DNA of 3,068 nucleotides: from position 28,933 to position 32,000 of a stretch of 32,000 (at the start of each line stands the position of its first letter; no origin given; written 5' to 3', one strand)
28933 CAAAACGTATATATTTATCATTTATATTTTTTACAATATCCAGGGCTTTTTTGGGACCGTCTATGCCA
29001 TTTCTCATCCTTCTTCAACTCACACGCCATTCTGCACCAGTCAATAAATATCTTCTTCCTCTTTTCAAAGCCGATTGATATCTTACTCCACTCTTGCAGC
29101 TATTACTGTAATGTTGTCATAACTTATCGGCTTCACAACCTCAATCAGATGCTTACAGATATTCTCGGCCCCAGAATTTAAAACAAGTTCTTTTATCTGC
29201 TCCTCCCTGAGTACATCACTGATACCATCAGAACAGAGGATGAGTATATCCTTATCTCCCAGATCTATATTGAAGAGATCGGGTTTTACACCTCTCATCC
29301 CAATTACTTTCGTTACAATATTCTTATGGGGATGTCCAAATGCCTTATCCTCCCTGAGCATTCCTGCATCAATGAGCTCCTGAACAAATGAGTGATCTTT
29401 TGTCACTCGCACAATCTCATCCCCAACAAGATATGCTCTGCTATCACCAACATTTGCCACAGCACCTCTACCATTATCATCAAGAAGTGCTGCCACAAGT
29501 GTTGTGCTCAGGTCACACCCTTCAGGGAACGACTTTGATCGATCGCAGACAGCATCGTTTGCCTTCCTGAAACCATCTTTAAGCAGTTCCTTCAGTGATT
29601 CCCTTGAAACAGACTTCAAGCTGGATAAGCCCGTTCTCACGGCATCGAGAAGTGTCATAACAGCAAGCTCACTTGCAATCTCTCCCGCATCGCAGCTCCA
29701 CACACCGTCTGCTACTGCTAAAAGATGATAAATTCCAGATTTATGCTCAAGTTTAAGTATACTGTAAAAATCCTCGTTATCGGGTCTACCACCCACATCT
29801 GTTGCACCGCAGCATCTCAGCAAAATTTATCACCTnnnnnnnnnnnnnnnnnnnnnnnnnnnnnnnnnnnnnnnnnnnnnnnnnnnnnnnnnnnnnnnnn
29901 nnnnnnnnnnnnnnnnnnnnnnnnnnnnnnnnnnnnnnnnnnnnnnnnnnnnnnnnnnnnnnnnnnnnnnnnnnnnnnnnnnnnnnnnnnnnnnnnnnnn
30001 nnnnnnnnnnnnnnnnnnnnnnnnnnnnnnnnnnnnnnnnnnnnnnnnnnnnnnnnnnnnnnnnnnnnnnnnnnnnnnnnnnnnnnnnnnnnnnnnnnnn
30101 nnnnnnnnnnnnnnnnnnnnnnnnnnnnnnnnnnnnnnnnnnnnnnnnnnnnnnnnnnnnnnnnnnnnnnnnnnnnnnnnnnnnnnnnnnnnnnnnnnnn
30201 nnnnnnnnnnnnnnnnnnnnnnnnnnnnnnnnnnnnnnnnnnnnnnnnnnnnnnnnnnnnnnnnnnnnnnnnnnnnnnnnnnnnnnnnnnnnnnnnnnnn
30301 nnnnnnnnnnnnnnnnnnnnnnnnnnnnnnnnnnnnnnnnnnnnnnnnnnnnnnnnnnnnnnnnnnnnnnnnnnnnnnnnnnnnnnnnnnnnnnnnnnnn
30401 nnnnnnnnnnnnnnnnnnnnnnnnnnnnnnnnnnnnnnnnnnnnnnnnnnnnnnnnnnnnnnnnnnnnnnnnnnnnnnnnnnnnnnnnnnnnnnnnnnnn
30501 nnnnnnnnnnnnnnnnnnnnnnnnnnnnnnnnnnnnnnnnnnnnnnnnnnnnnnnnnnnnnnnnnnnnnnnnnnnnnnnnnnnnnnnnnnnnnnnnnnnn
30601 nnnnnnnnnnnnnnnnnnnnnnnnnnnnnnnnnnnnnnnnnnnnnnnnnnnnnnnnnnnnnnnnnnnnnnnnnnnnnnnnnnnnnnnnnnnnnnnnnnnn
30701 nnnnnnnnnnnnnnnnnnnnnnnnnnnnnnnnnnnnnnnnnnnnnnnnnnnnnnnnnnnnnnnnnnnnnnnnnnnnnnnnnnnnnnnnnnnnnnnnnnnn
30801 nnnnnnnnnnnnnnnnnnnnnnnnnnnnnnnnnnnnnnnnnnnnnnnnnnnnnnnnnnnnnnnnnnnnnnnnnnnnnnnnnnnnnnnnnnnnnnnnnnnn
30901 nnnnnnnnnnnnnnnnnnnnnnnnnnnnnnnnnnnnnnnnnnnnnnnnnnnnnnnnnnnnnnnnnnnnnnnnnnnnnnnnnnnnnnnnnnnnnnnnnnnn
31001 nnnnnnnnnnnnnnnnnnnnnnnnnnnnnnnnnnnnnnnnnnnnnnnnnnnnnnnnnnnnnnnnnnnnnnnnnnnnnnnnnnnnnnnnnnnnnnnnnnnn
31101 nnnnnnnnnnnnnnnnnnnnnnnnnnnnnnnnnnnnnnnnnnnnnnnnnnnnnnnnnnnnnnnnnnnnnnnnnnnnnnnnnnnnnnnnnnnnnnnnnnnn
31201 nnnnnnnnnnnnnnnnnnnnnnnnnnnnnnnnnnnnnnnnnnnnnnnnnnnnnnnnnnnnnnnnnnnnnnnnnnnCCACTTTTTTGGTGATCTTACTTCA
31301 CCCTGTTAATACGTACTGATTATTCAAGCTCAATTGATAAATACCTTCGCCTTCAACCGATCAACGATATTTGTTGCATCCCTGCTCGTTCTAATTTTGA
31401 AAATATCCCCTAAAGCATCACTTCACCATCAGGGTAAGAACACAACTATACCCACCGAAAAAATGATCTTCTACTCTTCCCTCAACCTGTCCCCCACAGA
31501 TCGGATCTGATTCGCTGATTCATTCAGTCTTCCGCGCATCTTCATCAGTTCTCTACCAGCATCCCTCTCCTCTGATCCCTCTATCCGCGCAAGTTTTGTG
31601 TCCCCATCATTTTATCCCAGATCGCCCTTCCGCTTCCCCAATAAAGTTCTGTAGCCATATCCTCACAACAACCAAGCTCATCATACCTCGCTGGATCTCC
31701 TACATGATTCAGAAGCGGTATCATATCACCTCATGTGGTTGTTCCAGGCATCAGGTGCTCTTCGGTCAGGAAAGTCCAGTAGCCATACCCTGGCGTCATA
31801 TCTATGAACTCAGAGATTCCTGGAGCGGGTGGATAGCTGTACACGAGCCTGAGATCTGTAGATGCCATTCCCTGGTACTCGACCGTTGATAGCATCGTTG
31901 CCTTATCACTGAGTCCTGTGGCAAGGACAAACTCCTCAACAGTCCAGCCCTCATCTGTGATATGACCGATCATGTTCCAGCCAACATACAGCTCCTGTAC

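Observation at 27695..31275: Uncharacterised three-gene cassette: PP2C phosphatase flanked by two paralogous 33/38-residue alpha-solenoid repeat proteins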

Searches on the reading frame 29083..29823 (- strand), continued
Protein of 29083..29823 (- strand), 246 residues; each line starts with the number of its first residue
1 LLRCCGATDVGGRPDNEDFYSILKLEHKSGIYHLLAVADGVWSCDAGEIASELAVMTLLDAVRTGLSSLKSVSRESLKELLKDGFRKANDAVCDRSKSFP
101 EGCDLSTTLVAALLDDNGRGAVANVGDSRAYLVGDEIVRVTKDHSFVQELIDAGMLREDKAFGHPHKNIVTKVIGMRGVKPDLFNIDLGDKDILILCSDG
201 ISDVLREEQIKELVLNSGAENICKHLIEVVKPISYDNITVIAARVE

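Call 53: search_solved_structures(query=window:29083-29823:-, max_evalue=1e-10, show_alignments=2)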
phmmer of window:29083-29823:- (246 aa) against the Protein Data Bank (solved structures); distinct sequences matched with E-value up to 1e-10: 17.
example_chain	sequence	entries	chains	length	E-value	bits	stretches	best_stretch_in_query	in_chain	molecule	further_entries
6ihw_A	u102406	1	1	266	2.8e-29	105.4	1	8-246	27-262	Phosphorylated protein phosphatase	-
5f1m_A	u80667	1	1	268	5.3e-29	104.5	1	7-246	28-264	Phosphorylated protein phosphatase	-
6ihl_A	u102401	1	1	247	5.7e-29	104.4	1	8-246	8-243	Phosphorylated protein phosphatase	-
6ihr_A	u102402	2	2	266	7.4e-29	104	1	8-246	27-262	Phosphorylated protein phosphatase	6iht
6ihs_A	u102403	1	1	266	7.4e-29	104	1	8-246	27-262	Phosphorylated protein phosphatase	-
6ihv_A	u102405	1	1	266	1e-28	103.5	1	8-246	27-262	Phosphorylated protein phosphatase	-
6ihu_A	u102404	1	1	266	2e-28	102.6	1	8-246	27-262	Phosphorylated protein phosphatase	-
5d2u_A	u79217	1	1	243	4.6e-25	91.6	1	5-243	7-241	Protein serin-threonin phosphatase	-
1txo_A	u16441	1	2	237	7.6e-25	90.9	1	33-245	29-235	Putative Bacterial Enzyme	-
2cm1_A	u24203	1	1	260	1.2e-24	90.2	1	33-245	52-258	SERINE THREONINE PROTEIN PHOSPHATASE PSTP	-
5iti_A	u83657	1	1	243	1.2e-24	90.2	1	5-243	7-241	Protein serin-threonin phosphatase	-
2j82_A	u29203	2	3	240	1.2e-24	90.2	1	5-243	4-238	PROTEIN SERINE-THREONINE PHOSPHATASE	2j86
2y09_A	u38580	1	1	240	1.6e-23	86.5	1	5-243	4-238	PROTEIN SERIN-THREONIN PHOSPHATASE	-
2xzv_A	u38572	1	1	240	1.6e-23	86.5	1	5-243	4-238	PROTEIN SERIN-THREONIN PHOSPHATASE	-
2pk0_A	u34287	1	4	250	1.4e-22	83.4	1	7-241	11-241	Serine/threonine protein phosphatase Stp1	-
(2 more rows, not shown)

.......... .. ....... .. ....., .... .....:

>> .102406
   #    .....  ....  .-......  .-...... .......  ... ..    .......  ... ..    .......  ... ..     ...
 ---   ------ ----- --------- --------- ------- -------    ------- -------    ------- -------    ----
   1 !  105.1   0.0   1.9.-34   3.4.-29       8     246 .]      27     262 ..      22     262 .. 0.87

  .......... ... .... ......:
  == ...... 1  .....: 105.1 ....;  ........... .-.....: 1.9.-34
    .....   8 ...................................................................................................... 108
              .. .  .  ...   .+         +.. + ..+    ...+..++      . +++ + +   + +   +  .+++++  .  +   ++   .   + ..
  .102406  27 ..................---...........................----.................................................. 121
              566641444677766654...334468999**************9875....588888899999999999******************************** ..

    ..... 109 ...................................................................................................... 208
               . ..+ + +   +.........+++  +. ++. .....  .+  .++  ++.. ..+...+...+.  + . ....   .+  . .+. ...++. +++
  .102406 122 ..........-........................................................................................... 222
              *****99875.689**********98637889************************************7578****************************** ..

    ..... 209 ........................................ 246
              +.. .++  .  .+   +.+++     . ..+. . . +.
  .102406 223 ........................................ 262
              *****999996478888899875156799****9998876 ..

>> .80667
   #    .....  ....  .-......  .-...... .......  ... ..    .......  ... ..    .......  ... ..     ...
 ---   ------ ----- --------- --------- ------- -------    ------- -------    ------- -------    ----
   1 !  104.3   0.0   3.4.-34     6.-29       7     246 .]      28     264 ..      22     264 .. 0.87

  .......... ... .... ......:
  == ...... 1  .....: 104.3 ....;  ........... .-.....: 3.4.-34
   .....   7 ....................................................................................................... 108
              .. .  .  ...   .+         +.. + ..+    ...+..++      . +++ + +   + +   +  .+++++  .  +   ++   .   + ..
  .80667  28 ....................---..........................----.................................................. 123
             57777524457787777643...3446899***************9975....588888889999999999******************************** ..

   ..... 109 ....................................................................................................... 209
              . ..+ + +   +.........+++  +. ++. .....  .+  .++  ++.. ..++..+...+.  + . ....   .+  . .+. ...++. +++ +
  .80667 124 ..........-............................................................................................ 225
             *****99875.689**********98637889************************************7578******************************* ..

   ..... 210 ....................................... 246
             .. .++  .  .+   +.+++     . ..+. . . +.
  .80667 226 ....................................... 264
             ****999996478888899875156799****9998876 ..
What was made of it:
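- On PPM/PP2C phosphatase (Stp1/PrpC type): It aligns over its full length to Stp1, tPphA and PstP (call 53).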

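Call 60: search_protein_families(library=pfam, proteins=[L085:3387-4904:+, L085:5804-7999:+, L085:8735-10330:+, L085:10376-11194:+, L002:8739-9332:+, L002:9335-11602:+, L003:8768-9769:+, L003:9805-10398:+, L168:8801-9400:+], max_evalue=0.001)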
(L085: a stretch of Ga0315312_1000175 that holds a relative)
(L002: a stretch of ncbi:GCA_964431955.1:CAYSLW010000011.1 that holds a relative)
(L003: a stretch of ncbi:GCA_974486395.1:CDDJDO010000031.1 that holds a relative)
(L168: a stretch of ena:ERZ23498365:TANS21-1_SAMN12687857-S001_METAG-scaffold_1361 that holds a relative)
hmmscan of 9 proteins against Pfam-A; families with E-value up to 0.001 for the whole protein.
L085:3387-4904:+ (505 aa): 0 families

L085:5804-7999:+ (731 aa): 3 families
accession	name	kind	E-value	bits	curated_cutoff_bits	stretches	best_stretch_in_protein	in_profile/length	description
PF00069.31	Pkinase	-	5.1e-40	138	31.7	1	392-633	3-259/263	Protein kinase domain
PF07714.23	PK_Tyr_Ser-Thr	-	2.2e-37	129.2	23.1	1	396-635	7-258/258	Protein tyrosine and serine/threonine kinase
PF03109.22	ABC1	-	0.00028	20.5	22.9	0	461-531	145-215/244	ABC1 atypical kinase-like domain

L085:8735-10330:+ (531 aa): 2 families
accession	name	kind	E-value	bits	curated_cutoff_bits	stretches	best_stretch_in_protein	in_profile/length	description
PF18911.6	PKD_4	-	1.7e-08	34.8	27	1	301-352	31-82/85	PKD domain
PF00801.26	PKD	-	1.3e-07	31.9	23.5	1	301-349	26-75/80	PKD domain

L085:10376-11194:+ (272 aa): 0 families

L002:8739-9332:+ (197 aa): 1 family
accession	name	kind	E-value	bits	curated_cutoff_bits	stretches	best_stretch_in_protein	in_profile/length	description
PF03357.26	Snf7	-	6.7e-05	23.1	27.3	1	22-178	5-157/171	Snf7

L002:9335-11602:+ (756 aa): 4 families
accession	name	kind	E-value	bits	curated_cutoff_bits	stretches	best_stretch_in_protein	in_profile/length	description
PF00069.31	Pkinase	-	1.5e-45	156.1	31.7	1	14-252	1-252/263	Protein kinase domain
PF03781.23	FGE-sulfatase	-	8.5e-38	130.9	23.3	1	598-756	4-191/255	Sulfatase-modifying factor enzyme 1-like domain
PF07714.23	PK_Tyr_Ser-Thr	-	5.9e-34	118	23.1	1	17-252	4-249/258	Protein tyrosine and serine/threonine kinase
PF03109.22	ABC1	-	1.7e-05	24.5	22.9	0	18-43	36-61/244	ABC1 atypical kinase-like domain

L003:8768-9769:+ (333 aa): 3 families
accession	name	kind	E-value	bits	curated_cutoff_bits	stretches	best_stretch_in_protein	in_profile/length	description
PF14522.11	Cytochrome_C7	-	5.1e-07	29.9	24.8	1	94-157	7-66/67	Cytochrome c7 and related cytochrome c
PF02085.21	Cytochrom_CIII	-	0.00011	23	22.9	0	72-157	32-101/101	Class III cytochrome C family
PF14537.11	Cytochrom_c3_2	-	0.0003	21.6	25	0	73-157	9-78/79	Cytochrome c3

L003:9805-10398:+ (197 aa): 0 families

L168:8801-9400:+ (199 aa): 0 families

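Call 70: search_solved_structures(query=A5, max_evalue=1)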
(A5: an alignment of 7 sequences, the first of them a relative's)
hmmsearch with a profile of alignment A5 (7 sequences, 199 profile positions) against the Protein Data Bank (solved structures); distinct sequences matched with E-value up to 1: 4.
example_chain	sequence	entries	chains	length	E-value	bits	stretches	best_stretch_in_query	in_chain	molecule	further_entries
9s9j_A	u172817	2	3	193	0.073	16.1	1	20-84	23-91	Cell division protein CdvB, Vps2 like protein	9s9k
2i9z_A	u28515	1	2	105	0.094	15.7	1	112-191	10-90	Putative septation protein spoVG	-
7ndf_A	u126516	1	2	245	0.31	14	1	49-117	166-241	Lipid A ABC transporter ATP-binding protein/permease MsbA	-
2i9x_A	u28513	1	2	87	0.42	13.6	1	112-188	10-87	Putative septation protein spoVG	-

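Call 71: search_solved_structures(query=A6, max_evalue=1)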
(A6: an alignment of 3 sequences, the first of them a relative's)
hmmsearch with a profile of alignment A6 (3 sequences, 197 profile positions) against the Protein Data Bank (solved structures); distinct sequences matched with E-value up to 1: 0.

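Call 72: search_protein_families(library=pfam, alignment_id=A5, max_evalue=0.1)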
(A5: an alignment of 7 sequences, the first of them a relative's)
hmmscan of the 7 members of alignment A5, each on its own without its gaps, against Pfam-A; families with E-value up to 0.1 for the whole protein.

A. member 1, L002:3298-3897:+ (199 aa): 2 families
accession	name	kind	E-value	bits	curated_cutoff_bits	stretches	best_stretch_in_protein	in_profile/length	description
PF25710.1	CrAss_Ring_3_4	-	0.0075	16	27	1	43-107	47-112/230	Phage tail ring protein 3/4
PF07564.17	DUF1542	-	0.042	14.3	24.3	1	36-75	7-46/77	Domain of Unknown Function (DUF1542)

B. families by the number of members that match (of 7 scanned): 8 families
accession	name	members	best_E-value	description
PF24076.1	DUF7368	2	0.012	Family of unknown function (DUF7368)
PF07564.17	DUF1542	2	0.042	Domain of Unknown Function (DUF1542)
PF25710.1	CrAss_Ring_3_4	1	0.0075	Phage tail ring protein 3/4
PF14197.11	Cep57_CLD_2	1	0.01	Centrosome localisation domain of PPC89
PF25785.1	TPR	1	0.02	Nucleoprotein TPR-like domain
PF02388.22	FemAB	1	0.024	FemAB family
PF08295.17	Sin3_corepress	1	0.085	Sin3 family co-repressor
PF17383.7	kleA_kleC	1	0.097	Uncharacterized KorC regulated protein A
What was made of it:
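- Tried and rejected: CdvB is the top PDB hit for the other at E = 0.07 (calls 60, 70-72).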

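Call 90: search_protein_families(library=pfam, proteins=[L090:2342-3385:+, L090:3382-4290:+, L090:4294-4872:+, L090:4938-5567:+, L090:5569-8007:+, L090:8004-8588:+], max_evalue=0.001)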
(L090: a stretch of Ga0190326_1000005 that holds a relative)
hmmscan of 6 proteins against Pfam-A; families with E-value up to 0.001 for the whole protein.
L090:2342-3385:+ (347 aa): 7 families
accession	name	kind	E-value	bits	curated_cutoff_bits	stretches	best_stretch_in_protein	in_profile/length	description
PF01637.24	ATPase_2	-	1.3e-55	189.2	33.2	1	4-242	1-224/225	ATPase domain predominantly from Archaea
PF21690.3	MJ1010-like_2nd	-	6.5e-11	42.8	27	1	253-338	3-91/91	Uncharacterized ATP-binding protein MJ1010-like, C-terminal domain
PF13401.12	AAA_22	-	2.8e-09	37.8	27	1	23-171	5-114/130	AAA domain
PF13191.12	AAA_16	-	1e-08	36.3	32.6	1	3-151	1-148/167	AAA ATPase domain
PF13173.12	AAA_14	-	0.00012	22.5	27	0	25-69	4-48/129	AAA domain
PF09439.16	SRPRB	-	0.0004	20.2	25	1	27-140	7-114/178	Signal recognition particle receptor beta subunit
PF25201.1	nSTAND6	-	0.0006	20.3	27.7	0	5-46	2-41/148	Novel STAND NTPase 6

L090:3382-4290:+ (302 aa): 5 families
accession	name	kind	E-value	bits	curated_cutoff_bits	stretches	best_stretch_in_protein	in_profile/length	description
PF08308.17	PEGA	-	2e-16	60.1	20.8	1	106-166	4-66/71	PEGA domain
PF01535.26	PPR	-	3.8e-05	24.1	25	0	206-224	8-26/31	PPR repeat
PF13424.12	TPR_12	-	9e-05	23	30.1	0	181-222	26-69/77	Tetratricopeptide repeat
PF14559.12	TPR_19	-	9.1e-05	23.2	25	0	177-231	3-58/68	Tetratricopeptide repeat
PF07719.23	TPR_2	-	0.00074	19.9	27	0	200-222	3-25/34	Tetratricopeptide repeat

L090:4294-4872:+ (192 aa): 4 families
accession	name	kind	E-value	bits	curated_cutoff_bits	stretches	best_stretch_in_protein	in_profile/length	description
PF13646.12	HEAT_2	-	2.2e-13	50.7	27.7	1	2-51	28-77/88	HEAT repeats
PF13513.12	HEAT_EZ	-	1.9e-06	28.7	27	1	4-32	27-55/55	HEAT-like repeat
PF03130.22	HEAT_PBS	-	1.2e-05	25.8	20.9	0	21-47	1-27/27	PBS lyase HEAT-like repeat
PF02985.28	HEAT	-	5.8e-05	23.4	23.5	1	7-33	2-28/31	HEAT repeat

L090:4938-5567:+ (209 aa): 0 families

L090:5569-8007:+ (812 aa): 7 families
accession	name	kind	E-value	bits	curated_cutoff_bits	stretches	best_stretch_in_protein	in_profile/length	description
PF00069.31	Pkinase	-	3.4e-44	151.6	31.7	1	495-721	4-241/263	Protein kinase domain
PF07714.23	PK_Tyr_Ser-Thr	-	1.1e-28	100.6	23.1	1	498-679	7-205/258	Protein tyrosine and serine/threonine kinase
PF03109.22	ABC1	-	3.4e-05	23.5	22.9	1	550-634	134-216/244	ABC1 atypical kinase-like domain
PF14531.12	Kinase-like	-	4.2e-05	23.4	25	0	569-698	130-266/289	Kinase-like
PF07719.23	TPR_2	-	8.1e-05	22.9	27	0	183-211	2-30/34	Tetratricopeptide repeat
PF13432.12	TPR_16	-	9.4e-05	23.2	32.7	0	268-291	4-27/65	Tetratricopeptide repeat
PF14559.12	TPR_19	-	0.00055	20.6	25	0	152-167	36-51/68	Tetratricopeptide repeat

L090:8004-8588:+ (194 aa): 2 families
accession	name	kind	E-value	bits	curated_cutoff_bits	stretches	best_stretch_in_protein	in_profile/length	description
PF13672.11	PP2C_2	-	6.9e-15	55.6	24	1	8-191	5-181/209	Protein phosphatase 2C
PF00481.26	PP2C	-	1.1e-13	51.9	20.3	1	9-128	9-141/255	Protein phosphatase 2C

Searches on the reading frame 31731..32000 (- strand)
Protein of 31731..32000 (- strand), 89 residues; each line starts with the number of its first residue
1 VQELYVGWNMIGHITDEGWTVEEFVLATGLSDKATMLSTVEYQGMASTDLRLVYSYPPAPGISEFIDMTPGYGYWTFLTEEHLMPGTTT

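Call 83: search_protein_families(library=pfam, proteins=[window:31731-32000:-], max_evalue=0.1)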
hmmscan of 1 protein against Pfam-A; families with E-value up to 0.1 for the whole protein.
window:31731-32000:- (89 aa): 0 families
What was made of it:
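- Tried and rejected: The upstream gene fragment at 31731-32000(-) has no Pfam hit (call 83).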
